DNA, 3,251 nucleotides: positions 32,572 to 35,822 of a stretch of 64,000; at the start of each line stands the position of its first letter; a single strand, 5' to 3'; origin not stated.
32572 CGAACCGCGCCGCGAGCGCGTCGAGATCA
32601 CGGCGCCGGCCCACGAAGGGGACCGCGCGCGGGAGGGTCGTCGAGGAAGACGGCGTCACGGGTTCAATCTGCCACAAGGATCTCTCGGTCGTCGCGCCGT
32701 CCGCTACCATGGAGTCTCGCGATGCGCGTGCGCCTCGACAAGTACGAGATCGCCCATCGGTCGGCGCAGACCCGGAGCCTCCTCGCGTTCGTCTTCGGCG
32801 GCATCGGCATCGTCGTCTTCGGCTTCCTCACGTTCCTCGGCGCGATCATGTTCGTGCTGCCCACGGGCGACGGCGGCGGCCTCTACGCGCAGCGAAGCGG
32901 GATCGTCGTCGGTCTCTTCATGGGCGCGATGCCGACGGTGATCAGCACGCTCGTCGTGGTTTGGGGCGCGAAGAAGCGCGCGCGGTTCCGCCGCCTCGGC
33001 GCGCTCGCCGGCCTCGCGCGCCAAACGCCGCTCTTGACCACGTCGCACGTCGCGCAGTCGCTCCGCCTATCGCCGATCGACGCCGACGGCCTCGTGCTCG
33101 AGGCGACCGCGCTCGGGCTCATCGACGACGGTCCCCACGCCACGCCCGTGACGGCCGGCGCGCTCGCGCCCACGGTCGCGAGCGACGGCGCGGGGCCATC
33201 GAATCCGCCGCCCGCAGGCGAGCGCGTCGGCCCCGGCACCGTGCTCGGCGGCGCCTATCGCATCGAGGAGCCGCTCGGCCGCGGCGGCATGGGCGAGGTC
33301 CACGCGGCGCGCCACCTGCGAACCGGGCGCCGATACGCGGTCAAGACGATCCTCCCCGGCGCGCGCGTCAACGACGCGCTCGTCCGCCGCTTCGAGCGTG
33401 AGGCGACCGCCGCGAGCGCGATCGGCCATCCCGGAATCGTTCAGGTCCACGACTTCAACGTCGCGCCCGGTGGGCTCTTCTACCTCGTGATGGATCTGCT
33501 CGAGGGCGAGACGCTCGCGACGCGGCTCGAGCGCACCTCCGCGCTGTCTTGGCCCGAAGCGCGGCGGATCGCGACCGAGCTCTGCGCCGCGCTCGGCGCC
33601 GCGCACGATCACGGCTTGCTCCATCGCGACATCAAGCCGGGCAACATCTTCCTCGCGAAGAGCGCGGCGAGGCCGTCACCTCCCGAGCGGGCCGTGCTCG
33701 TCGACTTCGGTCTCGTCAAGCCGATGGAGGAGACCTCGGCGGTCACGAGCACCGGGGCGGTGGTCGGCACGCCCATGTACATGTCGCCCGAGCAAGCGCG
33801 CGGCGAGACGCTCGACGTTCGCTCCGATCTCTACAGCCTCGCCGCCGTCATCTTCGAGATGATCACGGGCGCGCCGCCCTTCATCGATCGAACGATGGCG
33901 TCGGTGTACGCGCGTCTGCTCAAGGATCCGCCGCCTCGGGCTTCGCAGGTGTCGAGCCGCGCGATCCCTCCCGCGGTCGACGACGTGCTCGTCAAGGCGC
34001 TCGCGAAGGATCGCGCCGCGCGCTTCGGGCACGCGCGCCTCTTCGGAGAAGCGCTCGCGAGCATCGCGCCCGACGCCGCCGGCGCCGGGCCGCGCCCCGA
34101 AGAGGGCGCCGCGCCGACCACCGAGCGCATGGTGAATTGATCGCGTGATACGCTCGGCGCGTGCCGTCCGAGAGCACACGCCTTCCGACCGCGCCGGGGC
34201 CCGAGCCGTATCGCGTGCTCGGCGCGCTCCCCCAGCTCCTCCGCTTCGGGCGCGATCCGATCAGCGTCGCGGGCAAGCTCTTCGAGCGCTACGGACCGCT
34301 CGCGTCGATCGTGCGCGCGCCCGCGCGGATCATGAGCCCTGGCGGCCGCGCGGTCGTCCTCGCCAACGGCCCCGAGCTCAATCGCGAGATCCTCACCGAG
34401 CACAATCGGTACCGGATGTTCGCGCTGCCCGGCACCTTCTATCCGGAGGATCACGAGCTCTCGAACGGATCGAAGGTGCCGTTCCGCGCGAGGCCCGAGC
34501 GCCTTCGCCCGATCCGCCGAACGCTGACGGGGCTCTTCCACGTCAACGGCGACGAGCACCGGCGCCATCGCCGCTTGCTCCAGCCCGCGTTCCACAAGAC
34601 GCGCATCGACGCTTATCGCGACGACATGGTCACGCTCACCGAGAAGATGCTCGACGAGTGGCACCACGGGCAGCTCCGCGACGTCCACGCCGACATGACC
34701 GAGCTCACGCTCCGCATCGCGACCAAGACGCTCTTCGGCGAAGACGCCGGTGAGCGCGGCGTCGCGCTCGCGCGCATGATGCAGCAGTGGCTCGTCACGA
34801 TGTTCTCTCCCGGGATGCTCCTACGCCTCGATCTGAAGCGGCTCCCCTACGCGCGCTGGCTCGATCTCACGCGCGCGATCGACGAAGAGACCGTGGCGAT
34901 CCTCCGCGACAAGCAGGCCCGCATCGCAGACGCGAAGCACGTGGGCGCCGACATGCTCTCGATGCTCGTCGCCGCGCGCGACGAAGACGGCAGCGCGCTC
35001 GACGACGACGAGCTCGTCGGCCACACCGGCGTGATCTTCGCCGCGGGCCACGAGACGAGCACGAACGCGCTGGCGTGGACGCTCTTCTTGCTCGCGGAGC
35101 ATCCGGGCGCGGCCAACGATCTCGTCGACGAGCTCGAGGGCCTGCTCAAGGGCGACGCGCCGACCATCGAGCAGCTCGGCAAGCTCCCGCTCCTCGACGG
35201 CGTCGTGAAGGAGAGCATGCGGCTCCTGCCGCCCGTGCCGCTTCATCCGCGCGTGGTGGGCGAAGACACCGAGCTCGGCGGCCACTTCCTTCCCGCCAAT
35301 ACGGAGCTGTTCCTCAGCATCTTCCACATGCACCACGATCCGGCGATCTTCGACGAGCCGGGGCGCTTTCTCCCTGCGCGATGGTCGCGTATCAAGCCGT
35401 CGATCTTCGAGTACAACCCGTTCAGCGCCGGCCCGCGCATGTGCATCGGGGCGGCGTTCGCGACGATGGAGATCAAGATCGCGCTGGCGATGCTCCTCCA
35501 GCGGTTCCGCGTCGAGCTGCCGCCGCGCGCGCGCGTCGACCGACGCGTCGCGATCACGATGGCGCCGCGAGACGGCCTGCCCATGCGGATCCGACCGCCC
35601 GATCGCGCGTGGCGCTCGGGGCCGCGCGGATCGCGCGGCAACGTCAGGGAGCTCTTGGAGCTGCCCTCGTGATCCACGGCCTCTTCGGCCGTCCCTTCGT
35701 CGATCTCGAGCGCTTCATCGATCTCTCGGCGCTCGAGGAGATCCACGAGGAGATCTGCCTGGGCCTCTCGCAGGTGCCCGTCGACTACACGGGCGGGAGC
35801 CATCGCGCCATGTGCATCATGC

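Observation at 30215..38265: AfsK/AfsR-like kinase-regulator pair with a domain-permuted regulator, abutting a P450/oxygenase operon of unknown substrate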

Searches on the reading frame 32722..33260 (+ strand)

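Call 14: search_protein_families(library=pfam, proteins=[window:32722-33260:+], max_evalue=10)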
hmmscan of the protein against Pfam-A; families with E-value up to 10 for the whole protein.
window:32722-33260:+ (179 aa): 3 families
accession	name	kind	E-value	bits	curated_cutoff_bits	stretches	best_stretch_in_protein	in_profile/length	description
PF10958.13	DUF2759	-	0.016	15.4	22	1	13-40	15-42/51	Protein of unknown function (DUF2759)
PF23259.1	CHX17_C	-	0.14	12.5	27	1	56-94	13-50/150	Plant cation/H(+) antiporter, C-terminal domain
PF07332.16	Phage_holin_3_6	-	0.43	11.1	28.4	1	2-87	18-95/116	Putative Actinobacterial Holin-X, holin superfamily III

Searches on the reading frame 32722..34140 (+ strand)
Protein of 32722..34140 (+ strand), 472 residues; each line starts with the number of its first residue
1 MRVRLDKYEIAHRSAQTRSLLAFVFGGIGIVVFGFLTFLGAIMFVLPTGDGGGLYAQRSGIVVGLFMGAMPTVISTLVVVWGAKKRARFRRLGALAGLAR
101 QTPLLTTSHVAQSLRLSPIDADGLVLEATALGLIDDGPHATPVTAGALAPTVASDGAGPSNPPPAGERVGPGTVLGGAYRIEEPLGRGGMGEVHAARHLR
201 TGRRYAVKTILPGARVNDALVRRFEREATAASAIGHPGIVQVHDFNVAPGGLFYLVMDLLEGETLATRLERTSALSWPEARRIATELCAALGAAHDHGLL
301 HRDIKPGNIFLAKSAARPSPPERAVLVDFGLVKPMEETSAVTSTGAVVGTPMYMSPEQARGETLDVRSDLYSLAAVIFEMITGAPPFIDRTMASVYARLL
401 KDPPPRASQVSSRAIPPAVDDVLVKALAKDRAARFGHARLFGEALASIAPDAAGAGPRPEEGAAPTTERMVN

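Call 12: search_protein_families(library=pfam, proteins=[window:32722-34140:+], max_evalue=0.01)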
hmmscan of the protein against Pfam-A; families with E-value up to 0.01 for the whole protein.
window:32722-34140:+ (472 aa): 5 families
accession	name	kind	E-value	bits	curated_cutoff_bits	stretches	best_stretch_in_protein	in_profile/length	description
PF00069.31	Pkinase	-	2.7e-41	142.1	31.7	1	179-438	1-255/263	Protein kinase domain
PF07714.23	PK_Tyr_Ser-Thr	-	9.3e-24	84.5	23.1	1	181-434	3-248/258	Protein tyrosine and serine/threonine kinase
PF03109.22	ABC1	-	3.3e-07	30.1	22.9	1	254-338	144-220/244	ABC1 atypical kinase-like domain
PF17667.7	Pkinase_fungal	-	2.7e-06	26.8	24.1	1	296-377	305-383/387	Fungal protein kinase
PF01636.29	APH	-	0.00039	20.7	23.2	0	201-296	18-109/239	Phosphotransferase enzyme family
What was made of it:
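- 32722..34140 (+): Membrane-anchored Hanks Ser/Thr kinase (MBX3187435.1). It has two TM segments (residues 17-50 and 59-83) and a kinase domain at residues 179-438. Pkinase E=2.7e-41 (call 12).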

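Call 15: find_encoding_contigs(protein=window:32722-34140:+, flank=10000, max_places=6)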
Protein window:32722-34140:+ (472 aa): no gene with exactly this product is on record in the collection.

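Call 41: search_protein_families(library=ncbifam, proteins=[window:32722-34140:+], max_evalue=0.01)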
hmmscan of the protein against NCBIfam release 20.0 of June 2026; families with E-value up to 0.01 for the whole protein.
window:32722-34140:+ (472 aa): 17 families
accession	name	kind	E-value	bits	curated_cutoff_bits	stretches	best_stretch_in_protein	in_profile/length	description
NF033483.0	PknB_PASTA_kin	equivalog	2.3e-77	261.4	450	1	172-451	2-271/563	Stk1 family PASTA domain-containing Ser/Thr kinase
NF052427.1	StpK7MSMEG_1200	equivalog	5.8e-54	183.6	900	1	177-444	7-264/601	serine/threonine protein kinase StpK7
NF047741.1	antiphage_MADS6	equivalog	5.3e-44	150.8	460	2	273-460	294-472/612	methylation-associated defense system protein kinase MAD6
TIGR03903.1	TOMM_kin_cyc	equivalog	3e-38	131.3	705.75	1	201-448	2-247/1267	TOMM system kinase/cyclase fusion protein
NF009651.0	PRK13184.1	equivalog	4.3e-33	114.3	839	1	179-436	4-278/932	serine/threonine-protein kinase PknD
NF033442.0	BREX_PglW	equivalog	4.3e-27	94.3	990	1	169-439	504-760/1391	BREX system serine/threonine kinase PglW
NF038150.1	lanthi_synth_IV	equivalog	2.2e-25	89.1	650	1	163-458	175-466/851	class IV lanthionine synthetase LanL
NF053615.1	SerThrKinAfsKStmc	equivalog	1.7e-21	76.6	1300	1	168-402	11-228/809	protein serine/threonine kinase AfsK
NF038151.1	lanthi_synth_III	equivalog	1.9e-13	49.7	575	1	173-390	216-432/833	class III lanthionine synthetase LanKC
NF043056.1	T4SS_LegK1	equivalog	5.6e-11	41.7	550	1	254-378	155-281/516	Dot/Icm T4SS effector kinase LegK1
NF058632.1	SerThrKinPrkT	equivalog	6.8e-06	25.3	280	1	177-317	21-156/322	serine/threonine protein kinase PrkT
TIGR03724.2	arch_bud32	equivalog_domain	1.4e-05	24.7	125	1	223-337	39-136/193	KEOPS complex kinase/ATPase Bud32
NF011463.0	PRK14879.1-4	equivalog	0.00067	19.1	188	1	216-333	56-161/237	Kae1-associated kinase Bud32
TIGR01982.1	UbiB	equivalog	0.00099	17.8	487.55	1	279-338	256-309/436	2-polyprenylphenol 6-hydroxylase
NF007174.0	PRK09605.1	equivalog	0.0024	16.4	447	1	222-337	381-478/535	bifunctional N(6)-L-threonylcarbamoyladenine synthase/serine/threonine protein kinase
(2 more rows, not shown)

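Call 83: search_protein_families(library=padloc, proteins=[window:32722-34140:+], max_evalue=0.001)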
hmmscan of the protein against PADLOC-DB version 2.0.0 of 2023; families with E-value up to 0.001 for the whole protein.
window:32722-34140:+ (472 aa): 35 families (the best 25 are shown)
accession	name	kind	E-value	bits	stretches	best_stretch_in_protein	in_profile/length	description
PDLC04042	PD-T4-6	-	8.7e-86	286.2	1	173-451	5-275/292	-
PDLC04053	PD-T4-6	-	1.8e-78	262.1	1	177-451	9-274/311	-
PDLC04061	PD-T4-6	-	4.1e-76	255.5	1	172-451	11-286/510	-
PDLC04043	PD-T4-6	-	2.2e-70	236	1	174-461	12-290/452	-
PDLC04054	PD-T4-6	-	4.5e-69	231.5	1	171-469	5-294/347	-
PDLC04060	PD-T4-6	-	5.7e-68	228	1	172-449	3-270/486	-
PDLC04039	PD-T4-6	-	6e-68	227.9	1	172-447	10-274/458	-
PDLC04041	PD-T4-6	-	3.7e-67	225.5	1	163-455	15-300/443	-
PDLC04052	PD-T4-6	-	2.5e-66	222.9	1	173-438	5-266/496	-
PDLC04040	PD-T4-6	-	1.1e-60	204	1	185-447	2-264/547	-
PDLC04138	mad6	-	1.2e-60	204.1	1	178-450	52-312/659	mads_6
PDLC04047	PD-T4-6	-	3.1e-58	195.4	1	175-445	8-269/327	-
PDLC04048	PD-T4-6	-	1.7e-55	186.8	1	172-438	5-262/354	-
PDLC04057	PD-T4-6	-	1e-53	180.9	1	172-447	3-269/443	-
PDLC01088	C3a189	-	1e-50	171.2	1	181-452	4-262/840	kinase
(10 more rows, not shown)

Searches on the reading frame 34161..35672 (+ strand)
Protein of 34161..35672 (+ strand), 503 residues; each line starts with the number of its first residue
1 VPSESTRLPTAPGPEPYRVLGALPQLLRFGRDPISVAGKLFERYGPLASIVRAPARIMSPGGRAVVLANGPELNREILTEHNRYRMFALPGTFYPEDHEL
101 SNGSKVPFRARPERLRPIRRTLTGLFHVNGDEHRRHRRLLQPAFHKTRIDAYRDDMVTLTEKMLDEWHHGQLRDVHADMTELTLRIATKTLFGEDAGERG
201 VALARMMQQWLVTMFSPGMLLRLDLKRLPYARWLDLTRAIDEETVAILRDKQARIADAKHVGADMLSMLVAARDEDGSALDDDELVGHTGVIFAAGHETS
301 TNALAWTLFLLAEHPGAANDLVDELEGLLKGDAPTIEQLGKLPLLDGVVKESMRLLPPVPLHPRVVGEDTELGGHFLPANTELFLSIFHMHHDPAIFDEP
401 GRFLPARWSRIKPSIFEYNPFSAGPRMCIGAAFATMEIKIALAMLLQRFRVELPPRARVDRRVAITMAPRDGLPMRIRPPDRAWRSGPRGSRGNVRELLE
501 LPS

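Call 12: search_protein_families(library=pfam, proteins=[window:34161-35672:+], max_evalue=0.01)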
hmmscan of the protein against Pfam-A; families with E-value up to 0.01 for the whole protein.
window:34161-35672:+ (503 aa): 1 family
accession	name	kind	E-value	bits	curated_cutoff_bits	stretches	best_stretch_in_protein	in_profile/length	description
PF00067.27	p450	-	3e-76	257.5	22.8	1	124-458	86-441/462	Cytochrome P450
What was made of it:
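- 34161..35672 (+): Cytochrome P450. Its nearest curated model is the RiPP biaryl-crosslinking P450 ApyO, below that model's cut-off. p450 E=3e-76 (call 12).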

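Call 41: search_protein_families(library=ncbifam, proteins=[window:34161-35672:+], max_evalue=0.01)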
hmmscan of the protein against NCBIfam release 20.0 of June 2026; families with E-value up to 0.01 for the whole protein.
window:34161-35672:+ (503 aa): 10 families
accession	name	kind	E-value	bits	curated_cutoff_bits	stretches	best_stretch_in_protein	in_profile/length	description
NF050147.1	aminopyruv_ApyO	equivalog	3.5e-94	316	525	1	31-501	3-444/444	RiPP biosynthesis cytochrome P450 ApyO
NF045812.1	PentlenOxigase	equivalog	1.3e-54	185.8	800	1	124-466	82-425/444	pentalenene oxygenase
NF051859.1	AlbFlvMonOxTrpSyn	equivalog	2.1e-53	181.5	700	1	124-472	99-450/457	bifunctional albaflavenone monooxygenase/terpene synthase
TIGR04538.1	P450_cycloAA_1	subfamily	2.9e-19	69.2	500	1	126-450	70-367/395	cytochrome P450, cyclodipeptide synthase-associated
TIGR04515.1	P450_rel_GT_act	subfamily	2.9e-13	49.9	343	1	128-417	95-332/386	P450-derived glycosyltransferase activator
NF045816.1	PentlenlactSyn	equivalog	3.7e-08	32.5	700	1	260-449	198-366/396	pentalenolactone synthase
NF053744.1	FAProxCypCBc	equivalog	9.1e-08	31.1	600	1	348-456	279-391/416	CYP152 family fatty-acid peroxygenase CypC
NF041802.1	P450_SolI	exception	2.7e-07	29.4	850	1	119-450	103-396/424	solanimycin biosynthesis cytochrome P450 SolI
NF041177.1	Cyp119_Thmprot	equivalog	1.4e-06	27.3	680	1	348-451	245-342/368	cytochrome P450 Cyp119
TIGR04458.1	CYP450_TxtE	equivalog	0.0057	15.3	500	1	363-450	294-376/403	4-nitrotryptophan synthase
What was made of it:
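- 34161..35672 (+): NCBIfam ApyO 316 bits against a 525 cut-off, full model length; the next best hit scores 186 bits (call 41).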

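Call 42: search_solved_structures(query=window:34161-35672:+, max_evalue=1e-20)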
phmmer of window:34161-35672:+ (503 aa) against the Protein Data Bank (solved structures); distinct sequences matched with E-value up to 1e-20: 172 (the best 60 are shown).
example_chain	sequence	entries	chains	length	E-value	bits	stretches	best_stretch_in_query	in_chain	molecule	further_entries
3dbg_A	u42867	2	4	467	4.9e-37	130.9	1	124-473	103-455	Putative cytochrome P450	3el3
7f3w_A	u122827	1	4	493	8e-36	126.9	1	135-480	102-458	cytochrome P450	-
7wzl_A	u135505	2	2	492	1.2e-35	126.3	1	125-492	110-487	Putative cytochrome P450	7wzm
7f3h_A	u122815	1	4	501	2.6e-34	121.9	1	135-480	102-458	Bifunctional cytochrome P450/NADPH--P450 reductase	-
5veu_A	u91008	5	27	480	4.6e-34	121.1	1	246-452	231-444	Cytochrome P450 3A5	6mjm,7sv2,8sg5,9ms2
7lad_A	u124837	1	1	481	4.6e-34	121.1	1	246-452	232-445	Cytochrome P450 3A5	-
5vcd_A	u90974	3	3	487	5.4e-34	120.9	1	246-463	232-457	Cytochrome P450 3A4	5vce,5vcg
9yk4_A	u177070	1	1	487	8.4e-34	120.3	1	246-463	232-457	Cytochrome P450 3A4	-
6c93_A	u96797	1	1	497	1e-33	120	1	124-479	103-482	Cytochrome P450 4B1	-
2q9f_A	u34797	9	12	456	1.2e-33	119.8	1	251-488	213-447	Cytochrome P450 46A1 | Cholesterol 24-hydroxylase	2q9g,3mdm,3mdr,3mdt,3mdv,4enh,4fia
4ny4_A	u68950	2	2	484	1.3e-33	119.6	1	246-459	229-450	Cytochrome P450 3A4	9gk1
1w0e_A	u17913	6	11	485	1.3e-33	119.6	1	246-459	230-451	CYTOCHROME P450 3A4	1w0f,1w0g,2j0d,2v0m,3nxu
1tqn_A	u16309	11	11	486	1.3e-33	119.6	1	246-459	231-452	cytochrome P450 3A4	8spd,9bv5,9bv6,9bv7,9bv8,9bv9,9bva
7lxl_A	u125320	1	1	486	1.3e-33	119.6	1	246-459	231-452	Cytochrome P450 3A4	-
6ma7_A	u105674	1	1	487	1.3e-33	119.6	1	246-459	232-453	Cytochrome P450 3A4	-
3tjs_A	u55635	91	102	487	1.3e-33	119.6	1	246-459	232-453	Cytochrome P450 3A4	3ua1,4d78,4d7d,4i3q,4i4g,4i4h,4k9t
4d6z_A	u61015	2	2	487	2.6e-33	118.7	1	246-459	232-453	CYTOCHROME P450 3A4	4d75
7kvk_A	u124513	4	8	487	5e-33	117.7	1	246-459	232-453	Cytochrome P450 3A4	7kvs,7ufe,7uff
5t6q_A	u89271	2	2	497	5.2e-33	117.7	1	124-479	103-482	Cytochrome P450 4B1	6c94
8gk3_A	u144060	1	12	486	7.8e-32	113.8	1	244-452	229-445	Cytochrome P450 3A7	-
7mk8_A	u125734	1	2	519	9.2e-32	113.5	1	244-452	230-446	Isoform 2 of Cytochrome P450 3A7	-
2ve3_A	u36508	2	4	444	1.2e-30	109.9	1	129-477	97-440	PUTATIVE CYTOCHROME P450 120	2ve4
4r20_A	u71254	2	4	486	2.3e-29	105.6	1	264-459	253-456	Cytochrome P450 family 17 polypeptide 2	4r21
8hkj_A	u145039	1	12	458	2.8e-28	102.1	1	136-479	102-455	Bifunctional cytochrome P450/NADPH--P450 reductase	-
1u13_A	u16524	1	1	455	7.6e-27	97.3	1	143-457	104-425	Cytochrome P450 51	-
1zoa_A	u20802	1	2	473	9.3e-27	97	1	134-470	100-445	Bifunctional P-450:NADPH-P450 reductase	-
3psx_A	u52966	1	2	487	1.1e-26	96.8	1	134-472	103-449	Bifunctional P-450/NADPH-P450 reductase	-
7tef_A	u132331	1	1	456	1.2e-26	96.7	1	245-479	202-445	Cytochrome P450 51B1 Cyp51B1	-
9wuk_A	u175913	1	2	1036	1.3e-26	96.6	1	133-480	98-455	bifunctional cytochrome P450/NADPH--P450 reductase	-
6mcw_A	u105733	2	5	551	1.5e-26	96.4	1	131-478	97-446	Cytochrome P450 51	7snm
7jj1_A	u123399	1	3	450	1.5e-26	96.3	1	131-456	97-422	Cytochrome P450 51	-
6mi0_A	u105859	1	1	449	1.6e-26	96.2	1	131-456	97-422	Cytochrome P450 51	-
9wuc_A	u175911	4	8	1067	1.8e-26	96.1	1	133-479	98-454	bifunctional cytochrome P450/NADPH--P450 reductase | SoP450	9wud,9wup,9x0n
2w0a_A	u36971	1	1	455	1.8e-26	96.1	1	245-457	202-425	CYTOCHROME P450 51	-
1x8v_A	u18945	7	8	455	1.9e-26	96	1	245-457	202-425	Cytochrome P450 51 | STEROL 14ALPHA-DEMETHYLASE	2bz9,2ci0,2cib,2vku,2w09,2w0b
4hgg_A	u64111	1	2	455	1.9e-26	96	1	135-470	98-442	Bifunctional P-450/NADPH-P450 reductase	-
9wma_A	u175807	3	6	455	1.9e-26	96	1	116-470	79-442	Bifunctional cytochrome P450/NADPH--P450 reductase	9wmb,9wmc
1e9x_A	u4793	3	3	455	2.1e-26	95.9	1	245-457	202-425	CYTOCHROME P450 51-LIKE RV0764C | CYTOCHROME P450 51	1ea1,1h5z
3npl_A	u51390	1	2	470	3e-26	95.4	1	137-472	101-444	Bifunctional P-450/NADPH-P450 reductase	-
4hgf_A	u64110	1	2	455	3.1e-26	95.3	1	135-470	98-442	Bifunctional P-450/NADPH-P450 reductase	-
7y0r_A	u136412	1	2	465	3.2e-26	95.3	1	134-470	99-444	Bifunctional cytochrome P450/NADPH--P450 reductase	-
5jq2_A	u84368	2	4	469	3.3e-26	95.2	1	134-470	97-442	P450 BM3 L407C heme domain mutant | Bifunctional cytochrome P450/NADPH--P450 reductase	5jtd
2ij2_A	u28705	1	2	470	3.3e-26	95.2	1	134-470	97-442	Cytochrome P450 BM3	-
3ben_A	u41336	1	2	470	3.3e-26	95.2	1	134-470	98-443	Cytochrome P450 102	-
1bu7_A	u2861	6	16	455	3.3e-26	95.2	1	134-470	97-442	PROTEIN (CYTOCHROME P450) | CYTOCHROME P450 BM-3 | CYTOCHROME P450 102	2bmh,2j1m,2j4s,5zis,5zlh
1fag_A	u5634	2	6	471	3.3e-26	95.2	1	134-470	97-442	CYTOCHROME P450 BM-3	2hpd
1bvy_A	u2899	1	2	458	3.3e-26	95.2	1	134-470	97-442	PROTEIN (CYTOCHROME P450 BM-3)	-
2nnb_A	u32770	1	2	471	3.3e-26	95.2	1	134-470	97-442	Bifunctional P-450:NADPH-P450 reductase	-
23ub_A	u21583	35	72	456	3.4e-26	95.2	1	134-470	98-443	Bifunctional cytochrome P450/NADPH--P450 reductase | Bifunctional P-450/NADPH-P450 reductase | Bifunctional cytochrome P450/NADPH-P450 reductase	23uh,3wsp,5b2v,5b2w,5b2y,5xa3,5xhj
1jpz_A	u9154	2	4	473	3.4e-26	95.2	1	134-470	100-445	BIFUNCTIONAL P-450:NADPH-P450 REDUCTASE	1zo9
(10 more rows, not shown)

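Call 83: search_protein_families(library=padloc, proteins=[window:34161-35672:+], max_evalue=0.001)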
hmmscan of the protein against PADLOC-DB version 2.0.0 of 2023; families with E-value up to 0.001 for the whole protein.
window:34161-35672:+ (503 aa): 0 families
